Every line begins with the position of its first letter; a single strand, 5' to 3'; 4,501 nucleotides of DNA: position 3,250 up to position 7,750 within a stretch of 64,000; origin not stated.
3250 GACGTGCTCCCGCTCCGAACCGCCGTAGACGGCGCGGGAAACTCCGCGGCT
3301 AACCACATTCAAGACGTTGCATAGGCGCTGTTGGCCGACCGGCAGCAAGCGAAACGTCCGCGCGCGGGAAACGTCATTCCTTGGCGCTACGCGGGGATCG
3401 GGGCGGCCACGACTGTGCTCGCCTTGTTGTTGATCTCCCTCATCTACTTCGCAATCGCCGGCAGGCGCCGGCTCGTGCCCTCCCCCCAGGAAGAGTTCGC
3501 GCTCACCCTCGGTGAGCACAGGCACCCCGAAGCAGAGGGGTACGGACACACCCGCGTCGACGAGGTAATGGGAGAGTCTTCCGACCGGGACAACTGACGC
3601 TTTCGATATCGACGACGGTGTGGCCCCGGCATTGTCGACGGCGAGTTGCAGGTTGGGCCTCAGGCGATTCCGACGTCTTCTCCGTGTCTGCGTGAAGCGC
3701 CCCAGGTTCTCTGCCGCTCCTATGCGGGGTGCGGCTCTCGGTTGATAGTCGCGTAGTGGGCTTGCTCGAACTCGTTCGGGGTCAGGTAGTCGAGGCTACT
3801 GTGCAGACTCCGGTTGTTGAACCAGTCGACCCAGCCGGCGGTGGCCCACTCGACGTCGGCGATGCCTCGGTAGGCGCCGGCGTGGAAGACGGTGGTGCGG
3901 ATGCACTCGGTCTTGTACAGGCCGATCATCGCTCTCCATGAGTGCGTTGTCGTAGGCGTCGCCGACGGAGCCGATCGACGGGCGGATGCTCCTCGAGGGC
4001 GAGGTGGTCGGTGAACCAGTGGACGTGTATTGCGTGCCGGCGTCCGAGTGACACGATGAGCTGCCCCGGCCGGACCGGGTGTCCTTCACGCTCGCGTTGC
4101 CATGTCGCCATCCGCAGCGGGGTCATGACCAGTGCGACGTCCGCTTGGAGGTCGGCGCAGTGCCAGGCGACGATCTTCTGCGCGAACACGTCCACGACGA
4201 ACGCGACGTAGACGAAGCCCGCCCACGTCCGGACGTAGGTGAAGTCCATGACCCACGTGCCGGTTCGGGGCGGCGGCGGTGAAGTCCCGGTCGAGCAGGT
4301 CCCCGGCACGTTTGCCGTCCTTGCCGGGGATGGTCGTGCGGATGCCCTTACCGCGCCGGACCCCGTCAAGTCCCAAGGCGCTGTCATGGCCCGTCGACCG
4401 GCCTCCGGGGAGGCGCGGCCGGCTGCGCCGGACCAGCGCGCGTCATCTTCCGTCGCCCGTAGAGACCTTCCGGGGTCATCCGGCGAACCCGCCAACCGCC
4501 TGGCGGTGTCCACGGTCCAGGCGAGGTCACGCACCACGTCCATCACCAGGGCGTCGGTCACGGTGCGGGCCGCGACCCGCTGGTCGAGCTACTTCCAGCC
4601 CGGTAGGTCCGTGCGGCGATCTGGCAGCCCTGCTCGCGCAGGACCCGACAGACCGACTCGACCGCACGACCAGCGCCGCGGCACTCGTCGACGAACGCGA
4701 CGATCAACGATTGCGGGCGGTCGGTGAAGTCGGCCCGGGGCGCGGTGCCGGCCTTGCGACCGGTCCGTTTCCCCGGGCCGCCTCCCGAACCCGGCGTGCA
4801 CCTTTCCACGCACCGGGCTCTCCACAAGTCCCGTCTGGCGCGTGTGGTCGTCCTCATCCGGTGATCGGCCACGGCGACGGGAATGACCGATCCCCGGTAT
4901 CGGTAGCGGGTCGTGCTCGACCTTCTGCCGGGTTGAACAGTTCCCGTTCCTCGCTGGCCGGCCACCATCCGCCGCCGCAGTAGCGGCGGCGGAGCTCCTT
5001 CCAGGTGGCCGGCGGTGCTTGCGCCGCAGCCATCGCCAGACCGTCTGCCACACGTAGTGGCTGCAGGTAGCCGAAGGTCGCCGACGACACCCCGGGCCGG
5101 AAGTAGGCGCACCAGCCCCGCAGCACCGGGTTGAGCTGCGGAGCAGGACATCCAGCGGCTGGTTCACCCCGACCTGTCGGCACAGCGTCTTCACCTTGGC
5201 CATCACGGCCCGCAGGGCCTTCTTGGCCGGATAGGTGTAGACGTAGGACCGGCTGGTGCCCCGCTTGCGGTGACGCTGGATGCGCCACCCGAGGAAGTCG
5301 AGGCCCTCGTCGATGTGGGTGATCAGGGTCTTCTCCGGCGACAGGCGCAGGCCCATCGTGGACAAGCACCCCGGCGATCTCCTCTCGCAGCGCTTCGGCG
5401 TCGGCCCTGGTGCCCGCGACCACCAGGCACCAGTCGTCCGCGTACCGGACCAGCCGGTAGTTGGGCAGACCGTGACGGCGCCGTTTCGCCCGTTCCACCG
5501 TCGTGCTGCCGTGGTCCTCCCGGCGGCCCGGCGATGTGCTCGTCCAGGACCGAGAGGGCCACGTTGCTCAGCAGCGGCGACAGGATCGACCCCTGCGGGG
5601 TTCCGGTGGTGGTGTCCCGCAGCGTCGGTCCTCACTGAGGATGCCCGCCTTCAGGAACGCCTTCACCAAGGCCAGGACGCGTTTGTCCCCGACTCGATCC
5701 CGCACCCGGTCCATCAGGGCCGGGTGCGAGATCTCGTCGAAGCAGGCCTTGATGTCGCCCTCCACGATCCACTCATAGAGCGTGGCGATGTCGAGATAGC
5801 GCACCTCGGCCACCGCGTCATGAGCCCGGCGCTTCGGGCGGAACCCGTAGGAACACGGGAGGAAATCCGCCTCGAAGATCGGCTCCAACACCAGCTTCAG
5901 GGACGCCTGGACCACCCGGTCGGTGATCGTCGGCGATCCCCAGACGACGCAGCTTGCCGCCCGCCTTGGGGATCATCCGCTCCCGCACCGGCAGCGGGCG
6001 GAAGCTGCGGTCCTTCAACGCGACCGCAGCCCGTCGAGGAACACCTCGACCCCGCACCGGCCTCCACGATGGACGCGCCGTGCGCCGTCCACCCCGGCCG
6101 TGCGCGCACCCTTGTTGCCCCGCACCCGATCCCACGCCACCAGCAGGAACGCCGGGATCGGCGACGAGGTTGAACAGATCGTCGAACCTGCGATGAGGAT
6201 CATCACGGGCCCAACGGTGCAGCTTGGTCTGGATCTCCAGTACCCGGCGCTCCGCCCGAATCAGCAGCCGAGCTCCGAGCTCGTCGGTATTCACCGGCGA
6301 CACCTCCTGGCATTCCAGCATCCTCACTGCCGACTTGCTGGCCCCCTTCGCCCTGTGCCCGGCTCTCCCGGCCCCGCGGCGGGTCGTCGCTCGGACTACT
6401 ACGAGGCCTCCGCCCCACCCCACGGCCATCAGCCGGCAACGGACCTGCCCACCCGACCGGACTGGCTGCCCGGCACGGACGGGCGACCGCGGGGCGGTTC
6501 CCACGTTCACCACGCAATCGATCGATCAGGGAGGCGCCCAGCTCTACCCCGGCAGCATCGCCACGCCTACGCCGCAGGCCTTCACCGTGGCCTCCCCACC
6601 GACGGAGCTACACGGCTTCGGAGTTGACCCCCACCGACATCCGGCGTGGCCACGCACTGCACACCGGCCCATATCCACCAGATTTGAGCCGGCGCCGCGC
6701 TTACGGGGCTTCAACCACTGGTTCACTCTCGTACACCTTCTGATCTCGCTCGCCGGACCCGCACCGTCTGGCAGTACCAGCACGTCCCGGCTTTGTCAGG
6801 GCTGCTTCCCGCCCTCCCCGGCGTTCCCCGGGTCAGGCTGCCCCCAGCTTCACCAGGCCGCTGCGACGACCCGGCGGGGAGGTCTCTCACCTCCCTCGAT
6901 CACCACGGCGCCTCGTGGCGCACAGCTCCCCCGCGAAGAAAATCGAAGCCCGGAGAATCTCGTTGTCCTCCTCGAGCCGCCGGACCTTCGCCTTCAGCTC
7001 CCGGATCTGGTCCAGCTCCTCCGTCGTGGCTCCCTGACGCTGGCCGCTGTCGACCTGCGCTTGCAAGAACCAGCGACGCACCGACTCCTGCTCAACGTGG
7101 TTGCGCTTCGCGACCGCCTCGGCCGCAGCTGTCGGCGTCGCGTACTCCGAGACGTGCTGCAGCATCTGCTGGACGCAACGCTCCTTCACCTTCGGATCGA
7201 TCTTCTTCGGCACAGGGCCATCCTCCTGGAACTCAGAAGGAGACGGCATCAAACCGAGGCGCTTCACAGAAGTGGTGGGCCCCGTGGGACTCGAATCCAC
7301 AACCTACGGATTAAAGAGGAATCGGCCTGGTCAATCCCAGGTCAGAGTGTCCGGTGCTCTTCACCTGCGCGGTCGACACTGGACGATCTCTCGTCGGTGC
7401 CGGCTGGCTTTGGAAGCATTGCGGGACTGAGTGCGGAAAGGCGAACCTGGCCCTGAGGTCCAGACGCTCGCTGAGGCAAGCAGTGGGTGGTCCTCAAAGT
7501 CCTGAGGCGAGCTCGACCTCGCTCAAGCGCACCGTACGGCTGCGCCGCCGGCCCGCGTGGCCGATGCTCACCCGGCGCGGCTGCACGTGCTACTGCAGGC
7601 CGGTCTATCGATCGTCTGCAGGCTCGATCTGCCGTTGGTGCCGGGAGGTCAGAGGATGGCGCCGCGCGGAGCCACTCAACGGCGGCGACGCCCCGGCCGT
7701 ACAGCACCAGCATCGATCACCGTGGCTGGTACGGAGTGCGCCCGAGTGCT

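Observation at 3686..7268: Group II intron nested inside an IS3 element (intron-in-IS), both apparently decayed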

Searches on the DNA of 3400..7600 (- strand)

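Call 4: search_rna_families(source=window, start=3400, end=7600, threshold=evalue, max_evalue=10, show_alignments=5)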
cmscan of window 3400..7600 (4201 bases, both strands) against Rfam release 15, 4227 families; matches with E-value up to 10: 6.
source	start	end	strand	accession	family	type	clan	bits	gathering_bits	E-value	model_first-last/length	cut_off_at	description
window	4724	4822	-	RF00029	Intron_gpII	Intron;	-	38.1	40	4.3e-05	1-77/77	no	Group II catalytic intron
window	5680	5748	+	RF03413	MIR904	Gene; miRNA;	-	22.5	80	0.32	1-141/141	no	MIR904 microRNA precursor family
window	4767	4827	-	RF02467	Ms_IGR-2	Gene; sRNA;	-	20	45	0.38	1-82/82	no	Mycobacterium sRNA Ms_IGR-2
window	4946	5020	+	RF02791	CcsR1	Gene; sRNA;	-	19.6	65.3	0.19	1-83/83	no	Conserved CCUCCUCCC motif stress-induced RNA 1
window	4748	4787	-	RF02684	Twister-P5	Gene; ribozyme;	CL00120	18.8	37.6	1.3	1-58/58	no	Type-P5 twister ribozyme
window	4612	4735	-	RF01497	ALIL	Cis-reg;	-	18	50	0.16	1-117/117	no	ALIL pseudoknot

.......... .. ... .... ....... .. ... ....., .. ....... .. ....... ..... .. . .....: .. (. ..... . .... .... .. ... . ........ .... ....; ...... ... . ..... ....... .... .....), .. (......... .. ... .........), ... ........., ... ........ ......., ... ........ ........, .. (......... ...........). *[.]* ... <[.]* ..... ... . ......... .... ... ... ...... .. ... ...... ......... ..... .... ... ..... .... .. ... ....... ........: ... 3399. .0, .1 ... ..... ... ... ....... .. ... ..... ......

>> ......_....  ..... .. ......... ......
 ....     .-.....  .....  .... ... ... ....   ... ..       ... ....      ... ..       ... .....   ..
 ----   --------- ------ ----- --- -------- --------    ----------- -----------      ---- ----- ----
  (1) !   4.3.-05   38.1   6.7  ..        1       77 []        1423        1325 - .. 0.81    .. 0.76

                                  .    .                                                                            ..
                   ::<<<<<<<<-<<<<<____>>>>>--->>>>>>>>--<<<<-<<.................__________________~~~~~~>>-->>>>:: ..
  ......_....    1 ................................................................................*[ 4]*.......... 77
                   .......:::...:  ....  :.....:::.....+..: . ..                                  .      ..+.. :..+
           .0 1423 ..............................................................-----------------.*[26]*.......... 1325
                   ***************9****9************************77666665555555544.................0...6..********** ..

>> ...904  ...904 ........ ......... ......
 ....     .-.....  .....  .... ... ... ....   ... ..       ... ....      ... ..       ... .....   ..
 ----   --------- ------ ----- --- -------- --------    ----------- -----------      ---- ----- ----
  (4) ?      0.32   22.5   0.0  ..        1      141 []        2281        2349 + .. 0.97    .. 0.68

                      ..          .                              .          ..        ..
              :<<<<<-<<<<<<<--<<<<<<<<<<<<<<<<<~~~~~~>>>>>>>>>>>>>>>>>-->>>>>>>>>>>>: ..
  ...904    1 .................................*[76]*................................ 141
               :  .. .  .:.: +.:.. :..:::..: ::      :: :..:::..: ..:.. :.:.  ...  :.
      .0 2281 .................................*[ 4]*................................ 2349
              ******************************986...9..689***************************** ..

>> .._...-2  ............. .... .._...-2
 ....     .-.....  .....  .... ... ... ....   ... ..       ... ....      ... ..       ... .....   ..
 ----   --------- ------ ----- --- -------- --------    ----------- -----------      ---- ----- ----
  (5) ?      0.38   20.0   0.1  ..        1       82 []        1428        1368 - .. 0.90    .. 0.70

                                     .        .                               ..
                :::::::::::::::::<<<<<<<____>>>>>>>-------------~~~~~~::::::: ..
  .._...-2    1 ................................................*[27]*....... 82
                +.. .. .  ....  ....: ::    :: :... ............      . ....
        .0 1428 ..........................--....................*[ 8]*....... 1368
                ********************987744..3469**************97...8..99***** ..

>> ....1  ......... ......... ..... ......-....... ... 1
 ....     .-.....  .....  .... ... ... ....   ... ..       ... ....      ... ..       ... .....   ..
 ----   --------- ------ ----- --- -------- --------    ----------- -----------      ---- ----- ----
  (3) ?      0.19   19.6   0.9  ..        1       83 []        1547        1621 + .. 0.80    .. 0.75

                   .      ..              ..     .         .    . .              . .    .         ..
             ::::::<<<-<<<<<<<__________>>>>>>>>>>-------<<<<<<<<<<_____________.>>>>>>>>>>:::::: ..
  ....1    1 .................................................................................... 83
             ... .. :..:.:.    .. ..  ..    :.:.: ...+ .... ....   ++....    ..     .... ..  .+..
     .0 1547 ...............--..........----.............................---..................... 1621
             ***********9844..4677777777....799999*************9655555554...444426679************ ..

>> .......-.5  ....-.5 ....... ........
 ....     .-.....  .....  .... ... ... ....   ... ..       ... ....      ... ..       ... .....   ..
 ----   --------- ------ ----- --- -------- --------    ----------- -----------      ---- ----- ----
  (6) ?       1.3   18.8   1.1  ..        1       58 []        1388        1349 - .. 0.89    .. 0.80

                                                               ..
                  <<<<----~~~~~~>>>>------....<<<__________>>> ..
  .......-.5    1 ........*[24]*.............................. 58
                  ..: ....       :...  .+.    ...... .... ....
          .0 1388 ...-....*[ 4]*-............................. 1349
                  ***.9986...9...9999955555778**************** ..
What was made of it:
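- On Bacterial mobile group II intron: RF00029 covers the full model at 38.1 bits, E=4.3e-5, 1.9 bits under the gathering score (call 4). No Rfam D1-D4 family matched (call 4), and I did not build a full structural model.
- Checked: Rfam RF00029 scores 38.1 bits, E=4.3e-5, just under the gathering score of 40 (call 4).
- DV/DVI covariance-model match (call 4). No Rfam D1-D4 family matched (call 4).
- Tried and rejected: At E<=10 the only relevant hit was DV/DVI, and no D1-D4 family matched (call 4).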

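Call 51: search_dna_similar(query=window:3686-7268:-, collection=plasmids, mode=near, max_rows=15)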
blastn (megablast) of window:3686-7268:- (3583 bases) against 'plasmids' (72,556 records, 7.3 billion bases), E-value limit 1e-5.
Records with a match: 46; places in all: 74; records where one place covers at least 80% of the query: 0.
Best place of each record, by identity: 80-90% 17; 60-80% 29.
By first word of the organism name: Streptomyces 36; Rhodococcus 3; Mycobacterium 2; Embleya 2; Arthrobacter 1; Microbacterium 1; Kitasatospora 1.
By predicted mobility (MOB-suite, as given by PLSDB): non-mobilizable 24; mobilizable 21; conjugative 1.
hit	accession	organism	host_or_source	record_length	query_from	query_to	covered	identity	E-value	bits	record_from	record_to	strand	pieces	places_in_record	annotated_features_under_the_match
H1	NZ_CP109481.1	Streptomyces sp. NBC_01450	-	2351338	324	2654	65%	83.3%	0e+0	2122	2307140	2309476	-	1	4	none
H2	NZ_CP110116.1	Arthrobacter sp. YA7-1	Solanum lycopersicum,Tomato (Solanum ...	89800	282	2681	67%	79.1%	0e+0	1596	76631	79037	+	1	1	ltrA: group II intron reverse transcriptase/maturase | IS3 family transposase | transposase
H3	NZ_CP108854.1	Streptomyces sp. NBC_00841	-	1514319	328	2554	62%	83.9%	0e+0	2102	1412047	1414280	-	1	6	record has no annotation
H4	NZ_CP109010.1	Streptomyces sp. NBC_00690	-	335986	305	2555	63%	82.9%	0e+0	1999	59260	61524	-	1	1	ltrA: group II intron reverse transcriptase/maturase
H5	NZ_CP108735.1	Streptomyces sp. NBC_00984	-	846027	346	2546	61%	83.9%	0e+0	2067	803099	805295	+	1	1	ltrA: group II intron reverse transcriptase/maturase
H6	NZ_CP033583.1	Streptomyces sp. ADI95-16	Antho dichotoma,pure culture,whole body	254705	345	2550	62%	83.7%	0e+0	2049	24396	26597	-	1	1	ltrA: group II intron reverse transcriptase/maturase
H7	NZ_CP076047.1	Rhodococcus sp. USK10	-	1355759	332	2545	62%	80.7%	0e+0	1690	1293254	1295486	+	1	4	record has no annotation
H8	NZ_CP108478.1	Streptomyces mirabilis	-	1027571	343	2545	61%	80.4%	0e+0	1607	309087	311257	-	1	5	record has no annotation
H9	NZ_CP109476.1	Streptomyces sp. NBC_01455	-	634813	346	2551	62%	79.3%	0e+0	1459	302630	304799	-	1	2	ltrA: group II intron reverse transcriptase/maturase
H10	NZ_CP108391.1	Streptomyces sp. NBC_01320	-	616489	397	2546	60%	80.3%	0e+0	1559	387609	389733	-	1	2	ltrA: group II intron reverse transcriptase/maturase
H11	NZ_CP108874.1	Streptomyces sp. NBC_00826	-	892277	346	2545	61%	78.1%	0e+0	1323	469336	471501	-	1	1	ltrA: group II intron reverse transcriptase/maturase | IS110 family transposase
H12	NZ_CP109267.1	Streptomyces sp. NBC_01643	-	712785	346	2540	61%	76.5%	0e+0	1112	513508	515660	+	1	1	ltrA: group II intron reverse transcriptase/maturase | transposase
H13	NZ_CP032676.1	Rhodococcus rhodochrous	cell culture,soil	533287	346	2509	60%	76.5%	0e+0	1074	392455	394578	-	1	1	ltrA: group II intron reverse transcriptase/maturase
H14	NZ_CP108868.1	Streptomyces sp. NBC_00829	-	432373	645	2547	53%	81.0%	0e+0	1452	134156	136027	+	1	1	ltrA: group II intron reverse transcriptase/maturase | hypothetical protein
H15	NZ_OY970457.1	Mycobacterium riyadhense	-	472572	346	2309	55%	75.3%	0e+0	872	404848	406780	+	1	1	ltrA: group II intron reverse transcriptase/maturase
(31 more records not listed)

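Call 52: get_annotated_region(hit=H2, flank=1800)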
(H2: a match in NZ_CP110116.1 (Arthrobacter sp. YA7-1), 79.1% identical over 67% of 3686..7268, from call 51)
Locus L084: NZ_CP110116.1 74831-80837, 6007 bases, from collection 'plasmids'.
description: Arthrobacter sp. YA7-1 plasmid pYA7-1b, complete sequence
organism: Arthrobacter sp. YA7-1 (NCBI taxid 2987701)
taxonomy: Bacteria; Actinomycetota; Actinomycetes; Micrococcales; Micrococcaceae; Arthrobacter; Arthrobacter sp. YA7-1
host: -; source: Solanum lycopersicum,Tomato (Solanum lycopersicum) cultivar KnowYou301 rhizosphere; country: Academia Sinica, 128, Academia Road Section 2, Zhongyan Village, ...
typing (MOB-suite, as given by PLSDB): conjugative; relaxase MOBP; mating-pair formation MPF_T
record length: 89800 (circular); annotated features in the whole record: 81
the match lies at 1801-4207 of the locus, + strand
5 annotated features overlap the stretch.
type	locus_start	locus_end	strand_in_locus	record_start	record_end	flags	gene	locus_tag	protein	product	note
CDS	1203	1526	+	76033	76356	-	-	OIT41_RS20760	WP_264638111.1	RHS repeat-associated core domain-containing protein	-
CDS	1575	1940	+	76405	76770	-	-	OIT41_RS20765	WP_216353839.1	transposase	GO:0006313 - DNA transposition [Evidence IEA]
CDS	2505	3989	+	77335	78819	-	ltrA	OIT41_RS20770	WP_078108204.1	group II intron reverse transcriptase/maturase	GO:0000373 - Group II intron splicing [Evidence IEA]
CDS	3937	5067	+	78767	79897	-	-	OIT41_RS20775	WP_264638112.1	IS3 family transposase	-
CDS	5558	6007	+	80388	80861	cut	-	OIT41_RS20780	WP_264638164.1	RHS repeat-associated core domain-containing protein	-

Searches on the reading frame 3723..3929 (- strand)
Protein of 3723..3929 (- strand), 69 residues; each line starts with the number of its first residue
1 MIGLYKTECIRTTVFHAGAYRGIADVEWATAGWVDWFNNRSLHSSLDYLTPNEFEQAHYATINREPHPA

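Call 7: search_protein_families(library=pfam, max_evalue=0.01, proteins=[window:3723-3929:-])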
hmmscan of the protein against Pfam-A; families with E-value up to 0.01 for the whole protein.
seq(69 aa): 2 families
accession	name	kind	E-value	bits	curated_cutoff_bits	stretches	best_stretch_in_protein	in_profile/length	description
PF13683.12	rve_3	-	1.9e-07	31.2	26.5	1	2-51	23-67/67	Integrase core domain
PF13333.12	rve_2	-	1.7e-06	28.5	22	1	3-56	5-53/56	Integrase core domain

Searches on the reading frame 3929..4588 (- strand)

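Call 7: search_protein_families(library=pfam, max_evalue=0.01, proteins=[window:3929-4588:-])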
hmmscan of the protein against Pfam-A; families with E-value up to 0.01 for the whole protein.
seq(220 aa): 1 family
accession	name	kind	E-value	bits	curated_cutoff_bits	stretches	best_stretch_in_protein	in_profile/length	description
PF00665.32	rve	-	3.1e-09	37.5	32.6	1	110-167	6-64/102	Integrase core domain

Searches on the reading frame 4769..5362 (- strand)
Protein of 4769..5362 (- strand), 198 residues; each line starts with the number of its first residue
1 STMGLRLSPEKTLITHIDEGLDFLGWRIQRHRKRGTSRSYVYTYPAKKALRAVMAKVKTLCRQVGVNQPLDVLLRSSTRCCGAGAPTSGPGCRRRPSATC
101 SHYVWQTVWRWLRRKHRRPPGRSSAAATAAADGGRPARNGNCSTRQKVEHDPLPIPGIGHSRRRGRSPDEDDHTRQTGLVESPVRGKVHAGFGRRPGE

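Call 7: search_protein_families(library=pfam, max_evalue=0.01, proteins=[window:4769-5362:-])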
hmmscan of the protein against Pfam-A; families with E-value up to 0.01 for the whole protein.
seq(198 aa): 2 families
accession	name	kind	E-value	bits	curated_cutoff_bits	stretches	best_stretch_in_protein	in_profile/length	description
PF22970.2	DUF7028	-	0.00092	19.6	27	1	9-50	29-69/83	Domain of unknown function (DUF7028)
PF08388.16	GIIM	-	0.0088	16.4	23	1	98-122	49-72/80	Group II intron, maturase-specific domain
